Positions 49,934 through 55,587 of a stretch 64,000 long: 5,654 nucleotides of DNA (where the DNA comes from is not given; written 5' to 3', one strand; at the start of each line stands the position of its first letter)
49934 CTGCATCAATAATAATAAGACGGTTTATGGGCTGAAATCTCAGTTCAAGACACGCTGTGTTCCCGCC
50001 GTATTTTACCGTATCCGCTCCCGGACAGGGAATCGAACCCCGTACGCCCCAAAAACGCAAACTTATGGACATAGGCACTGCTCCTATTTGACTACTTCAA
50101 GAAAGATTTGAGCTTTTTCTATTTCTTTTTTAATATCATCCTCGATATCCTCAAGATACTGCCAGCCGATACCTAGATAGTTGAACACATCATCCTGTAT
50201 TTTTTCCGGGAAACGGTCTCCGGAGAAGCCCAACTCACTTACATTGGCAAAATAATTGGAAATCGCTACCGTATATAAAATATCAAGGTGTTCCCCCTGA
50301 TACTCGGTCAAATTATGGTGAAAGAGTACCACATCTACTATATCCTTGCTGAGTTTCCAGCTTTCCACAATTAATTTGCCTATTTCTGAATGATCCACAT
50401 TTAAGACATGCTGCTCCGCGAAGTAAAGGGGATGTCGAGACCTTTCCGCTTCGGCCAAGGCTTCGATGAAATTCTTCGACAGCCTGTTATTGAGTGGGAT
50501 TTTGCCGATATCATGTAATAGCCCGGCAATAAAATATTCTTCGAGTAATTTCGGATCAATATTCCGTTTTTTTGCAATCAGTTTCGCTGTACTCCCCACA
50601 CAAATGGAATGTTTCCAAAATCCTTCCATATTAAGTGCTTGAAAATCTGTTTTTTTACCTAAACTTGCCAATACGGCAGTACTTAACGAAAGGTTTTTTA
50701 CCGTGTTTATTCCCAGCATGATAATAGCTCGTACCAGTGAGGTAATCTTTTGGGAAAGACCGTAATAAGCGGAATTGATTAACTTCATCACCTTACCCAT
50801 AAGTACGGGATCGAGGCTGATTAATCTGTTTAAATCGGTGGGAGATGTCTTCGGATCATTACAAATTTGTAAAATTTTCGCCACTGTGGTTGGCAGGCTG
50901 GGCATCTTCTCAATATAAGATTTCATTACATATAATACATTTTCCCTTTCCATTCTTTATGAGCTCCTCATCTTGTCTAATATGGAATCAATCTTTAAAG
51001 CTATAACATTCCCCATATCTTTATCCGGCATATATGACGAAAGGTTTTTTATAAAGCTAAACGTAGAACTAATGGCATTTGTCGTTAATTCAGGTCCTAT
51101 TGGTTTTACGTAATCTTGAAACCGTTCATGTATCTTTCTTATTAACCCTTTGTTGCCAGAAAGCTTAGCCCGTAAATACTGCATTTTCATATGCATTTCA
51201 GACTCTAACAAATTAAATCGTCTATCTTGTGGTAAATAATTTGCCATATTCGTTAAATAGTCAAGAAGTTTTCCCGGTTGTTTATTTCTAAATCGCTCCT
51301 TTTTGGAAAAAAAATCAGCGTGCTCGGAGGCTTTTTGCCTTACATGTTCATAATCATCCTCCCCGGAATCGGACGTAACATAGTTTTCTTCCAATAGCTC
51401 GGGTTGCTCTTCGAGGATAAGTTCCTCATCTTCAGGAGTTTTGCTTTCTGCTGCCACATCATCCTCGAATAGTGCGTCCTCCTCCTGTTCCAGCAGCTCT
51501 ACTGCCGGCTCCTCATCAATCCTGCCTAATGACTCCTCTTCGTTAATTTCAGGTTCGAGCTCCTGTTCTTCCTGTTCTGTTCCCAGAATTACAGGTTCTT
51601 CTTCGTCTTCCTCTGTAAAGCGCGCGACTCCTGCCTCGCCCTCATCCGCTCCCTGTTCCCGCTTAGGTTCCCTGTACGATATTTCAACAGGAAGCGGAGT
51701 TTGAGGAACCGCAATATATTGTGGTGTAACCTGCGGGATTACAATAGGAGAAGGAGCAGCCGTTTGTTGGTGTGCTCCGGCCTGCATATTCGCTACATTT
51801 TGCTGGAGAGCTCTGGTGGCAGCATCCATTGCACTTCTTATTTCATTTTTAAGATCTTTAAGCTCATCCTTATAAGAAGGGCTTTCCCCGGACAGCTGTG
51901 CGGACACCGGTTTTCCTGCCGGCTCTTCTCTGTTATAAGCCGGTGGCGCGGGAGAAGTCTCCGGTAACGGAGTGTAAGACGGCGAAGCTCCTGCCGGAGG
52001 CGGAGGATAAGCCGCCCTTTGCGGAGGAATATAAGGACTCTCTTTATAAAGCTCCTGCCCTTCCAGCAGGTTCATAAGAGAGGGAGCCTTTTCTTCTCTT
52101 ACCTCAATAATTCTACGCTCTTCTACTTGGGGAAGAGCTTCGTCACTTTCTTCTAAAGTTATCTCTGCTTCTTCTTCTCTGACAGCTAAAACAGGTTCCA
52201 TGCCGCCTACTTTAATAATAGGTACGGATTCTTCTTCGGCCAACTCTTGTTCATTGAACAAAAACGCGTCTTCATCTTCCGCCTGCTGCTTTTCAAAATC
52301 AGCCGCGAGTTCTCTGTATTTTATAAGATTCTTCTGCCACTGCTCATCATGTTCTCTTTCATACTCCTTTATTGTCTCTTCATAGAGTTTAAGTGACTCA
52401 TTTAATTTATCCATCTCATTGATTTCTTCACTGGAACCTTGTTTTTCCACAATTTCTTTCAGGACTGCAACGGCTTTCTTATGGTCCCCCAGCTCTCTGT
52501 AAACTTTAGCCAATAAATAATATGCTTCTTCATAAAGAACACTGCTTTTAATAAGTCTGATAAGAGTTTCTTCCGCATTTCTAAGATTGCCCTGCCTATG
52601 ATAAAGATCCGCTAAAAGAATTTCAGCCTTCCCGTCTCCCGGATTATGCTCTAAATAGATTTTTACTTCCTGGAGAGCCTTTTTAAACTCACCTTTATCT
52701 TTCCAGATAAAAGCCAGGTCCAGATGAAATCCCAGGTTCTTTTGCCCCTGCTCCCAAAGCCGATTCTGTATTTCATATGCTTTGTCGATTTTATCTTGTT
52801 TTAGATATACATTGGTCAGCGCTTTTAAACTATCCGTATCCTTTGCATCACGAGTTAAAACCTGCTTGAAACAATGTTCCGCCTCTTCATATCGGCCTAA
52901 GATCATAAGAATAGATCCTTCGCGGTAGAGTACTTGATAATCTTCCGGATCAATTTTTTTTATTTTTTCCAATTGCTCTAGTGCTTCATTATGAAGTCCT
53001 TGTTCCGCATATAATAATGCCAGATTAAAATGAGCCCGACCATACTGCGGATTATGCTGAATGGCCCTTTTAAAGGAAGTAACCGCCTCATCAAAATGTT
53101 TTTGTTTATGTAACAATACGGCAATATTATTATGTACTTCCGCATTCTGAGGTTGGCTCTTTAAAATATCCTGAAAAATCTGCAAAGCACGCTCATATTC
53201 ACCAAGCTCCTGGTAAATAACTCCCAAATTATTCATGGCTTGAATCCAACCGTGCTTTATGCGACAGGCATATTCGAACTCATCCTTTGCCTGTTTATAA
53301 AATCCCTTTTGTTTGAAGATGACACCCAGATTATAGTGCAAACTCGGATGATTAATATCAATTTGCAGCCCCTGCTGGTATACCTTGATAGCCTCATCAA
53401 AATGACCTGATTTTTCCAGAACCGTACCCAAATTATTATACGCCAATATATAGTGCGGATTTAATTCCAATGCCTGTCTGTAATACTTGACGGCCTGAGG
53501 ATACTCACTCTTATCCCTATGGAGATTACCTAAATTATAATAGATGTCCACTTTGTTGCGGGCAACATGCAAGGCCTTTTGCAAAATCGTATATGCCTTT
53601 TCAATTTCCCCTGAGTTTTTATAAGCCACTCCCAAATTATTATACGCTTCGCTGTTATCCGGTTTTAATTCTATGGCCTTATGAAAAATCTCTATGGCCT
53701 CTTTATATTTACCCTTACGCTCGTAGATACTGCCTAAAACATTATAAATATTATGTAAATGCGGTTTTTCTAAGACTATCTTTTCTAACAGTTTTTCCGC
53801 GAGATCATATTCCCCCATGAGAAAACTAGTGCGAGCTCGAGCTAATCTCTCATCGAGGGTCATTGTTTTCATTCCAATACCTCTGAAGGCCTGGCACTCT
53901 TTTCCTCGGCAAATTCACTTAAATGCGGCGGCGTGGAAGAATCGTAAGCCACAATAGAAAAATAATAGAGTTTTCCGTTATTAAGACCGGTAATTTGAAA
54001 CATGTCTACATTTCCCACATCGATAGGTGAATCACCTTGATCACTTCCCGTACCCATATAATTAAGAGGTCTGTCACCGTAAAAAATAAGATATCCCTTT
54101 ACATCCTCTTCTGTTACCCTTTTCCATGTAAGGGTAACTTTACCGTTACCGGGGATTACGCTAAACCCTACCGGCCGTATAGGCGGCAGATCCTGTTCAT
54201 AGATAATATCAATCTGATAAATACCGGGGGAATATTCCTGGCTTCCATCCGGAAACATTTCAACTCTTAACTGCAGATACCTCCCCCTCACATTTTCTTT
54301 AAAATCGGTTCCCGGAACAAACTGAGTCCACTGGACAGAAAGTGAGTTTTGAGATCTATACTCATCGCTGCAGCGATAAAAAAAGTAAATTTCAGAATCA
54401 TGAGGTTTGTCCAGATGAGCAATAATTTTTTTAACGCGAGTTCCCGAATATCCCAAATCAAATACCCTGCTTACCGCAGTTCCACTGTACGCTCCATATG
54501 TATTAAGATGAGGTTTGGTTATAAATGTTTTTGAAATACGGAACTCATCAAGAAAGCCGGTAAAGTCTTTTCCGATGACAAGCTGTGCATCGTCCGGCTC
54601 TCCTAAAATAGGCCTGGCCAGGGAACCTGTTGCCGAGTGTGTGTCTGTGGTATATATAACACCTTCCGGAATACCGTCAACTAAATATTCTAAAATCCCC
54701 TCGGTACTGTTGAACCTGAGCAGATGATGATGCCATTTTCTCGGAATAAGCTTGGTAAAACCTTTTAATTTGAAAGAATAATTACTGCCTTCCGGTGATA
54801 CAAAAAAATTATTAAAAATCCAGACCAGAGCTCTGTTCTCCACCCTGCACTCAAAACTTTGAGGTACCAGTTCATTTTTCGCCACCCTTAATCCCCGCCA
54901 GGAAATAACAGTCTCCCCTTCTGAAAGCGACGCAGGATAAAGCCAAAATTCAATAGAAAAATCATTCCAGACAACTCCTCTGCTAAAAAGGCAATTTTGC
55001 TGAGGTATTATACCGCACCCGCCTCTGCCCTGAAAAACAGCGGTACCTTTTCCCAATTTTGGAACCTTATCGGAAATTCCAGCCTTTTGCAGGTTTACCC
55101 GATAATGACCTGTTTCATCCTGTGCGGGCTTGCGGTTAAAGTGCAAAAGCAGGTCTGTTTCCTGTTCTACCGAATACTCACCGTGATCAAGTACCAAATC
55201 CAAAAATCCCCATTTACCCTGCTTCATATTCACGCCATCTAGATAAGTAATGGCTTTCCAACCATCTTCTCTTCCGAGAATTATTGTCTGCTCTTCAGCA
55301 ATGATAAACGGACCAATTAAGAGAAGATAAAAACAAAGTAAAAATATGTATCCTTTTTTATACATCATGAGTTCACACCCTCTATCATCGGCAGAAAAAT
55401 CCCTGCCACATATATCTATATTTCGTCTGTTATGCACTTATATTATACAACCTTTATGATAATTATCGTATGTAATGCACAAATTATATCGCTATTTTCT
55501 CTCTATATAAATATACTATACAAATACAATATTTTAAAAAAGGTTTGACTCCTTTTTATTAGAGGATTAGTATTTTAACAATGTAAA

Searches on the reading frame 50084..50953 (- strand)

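Call 48: search_protein_families(library=pfam, proteins=[window:50084-50953:-], max_evalue=0.00001)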
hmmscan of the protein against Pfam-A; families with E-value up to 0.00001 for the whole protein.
window:50084-50953:- (289 aa): 2 families
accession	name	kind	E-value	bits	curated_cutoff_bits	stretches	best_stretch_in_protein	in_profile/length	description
PF08668.18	HDOD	-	5.4e-57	192.9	22.9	1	17-214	1-195/196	HDOD domain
PF01966.28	HD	-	4.5e-09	37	22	1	113-217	2-90/116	HD domain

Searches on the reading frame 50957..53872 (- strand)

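Call 48: search_protein_families(library=pfam, proteins=[window:50957-53872:-], max_evalue=0.00001)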
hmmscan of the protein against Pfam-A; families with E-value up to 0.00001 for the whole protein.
window:50957-53872:- (971 aa): 34 families (the best 25 are shown)
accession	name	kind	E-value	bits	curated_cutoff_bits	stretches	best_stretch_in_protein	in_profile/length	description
PF00515.34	TPR_1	-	3.4e-69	226.5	27.8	4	109-141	2-34/34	Tetratricopeptide repeat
PF07719.23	TPR_2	-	3.2e-68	220.7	27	4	109-141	2-34/34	Tetratricopeptide repeat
PF13181.12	TPR_8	-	1.2e-61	200.1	25.7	2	41-73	2-34/34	Tetratricopeptide repeat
PF14559.12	TPR_19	-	3.7e-58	194.2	25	3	54-106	5-57/68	Tetratricopeptide repeat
PF13431.12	TPR_17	-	5e-50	164.1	24.4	2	65-93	4-32/34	Tetratricopeptide repeat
PF13414.12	TPR_11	-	1.7e-49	165.7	26.8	4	47-88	1-42/42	TPR repeat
PF13424.12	TPR_12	-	1.8e-48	163.1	30.1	5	110-172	5-75/77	Tetratricopeptide repeat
PF13432.12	TPR_16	-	1.3e-47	160.2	32.7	4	257-311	10-64/65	Tetratricopeptide repeat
PF13176.12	TPR_7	-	2.8e-46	152.1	27.9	0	46-75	5-34/36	Tetratricopeptide repeat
PF13428.12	TPR_14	-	5.9e-45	147.5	23.5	0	449-484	2-37/44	Tetratricopeptide repeat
PF13374.12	TPR_10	-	7.4e-39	131.1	27.5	0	210-237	2-29/42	Tetratricopeptide repeat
PF13174.12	TPR_6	-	1.8e-27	94.5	26.3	0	449-477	1-29/33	Tetratricopeptide repeat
PF13371.12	TPR_9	-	2.7e-26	91.8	35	0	217-280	2-65/73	Tetratricopeptide repeat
PF12895.13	ANAPC3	-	8.4e-25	87.3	27.2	0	398-473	7-81/82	Anaphase-promoting complex, cyclosome, subunit 3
PF25064.1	ARM_TT21_5th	-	3e-20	73.1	27.8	0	116-209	9-104/117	TT21 fifth ARM repeats domain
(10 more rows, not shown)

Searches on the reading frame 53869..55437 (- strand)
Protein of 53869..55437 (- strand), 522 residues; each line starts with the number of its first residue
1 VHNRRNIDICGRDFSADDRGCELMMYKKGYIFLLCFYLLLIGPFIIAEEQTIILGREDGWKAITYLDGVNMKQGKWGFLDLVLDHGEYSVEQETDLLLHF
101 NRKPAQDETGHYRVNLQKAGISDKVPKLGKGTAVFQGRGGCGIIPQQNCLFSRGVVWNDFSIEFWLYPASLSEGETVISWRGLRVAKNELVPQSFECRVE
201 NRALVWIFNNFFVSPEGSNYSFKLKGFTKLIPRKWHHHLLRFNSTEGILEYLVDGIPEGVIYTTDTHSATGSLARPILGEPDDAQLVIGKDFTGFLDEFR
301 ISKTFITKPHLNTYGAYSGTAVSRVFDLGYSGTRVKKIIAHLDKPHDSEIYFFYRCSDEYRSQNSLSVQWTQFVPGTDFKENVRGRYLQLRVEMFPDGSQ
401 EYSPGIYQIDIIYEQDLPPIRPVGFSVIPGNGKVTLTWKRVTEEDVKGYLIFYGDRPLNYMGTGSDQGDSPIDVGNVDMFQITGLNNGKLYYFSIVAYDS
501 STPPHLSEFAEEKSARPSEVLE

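Call 48: search_protein_families(library=pfam, proteins=[window:53869-55437:-], max_evalue=0.00001)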
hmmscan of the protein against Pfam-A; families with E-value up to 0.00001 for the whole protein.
window:53869-55437:- (522 aa): 1 family
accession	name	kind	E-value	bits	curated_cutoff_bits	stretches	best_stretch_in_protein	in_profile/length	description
PF13385.13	Laminin_G_3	-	5.6e-08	33.5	27.6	1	158-307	17-146/151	Concanavalin A-like lectin/glucanases superfamily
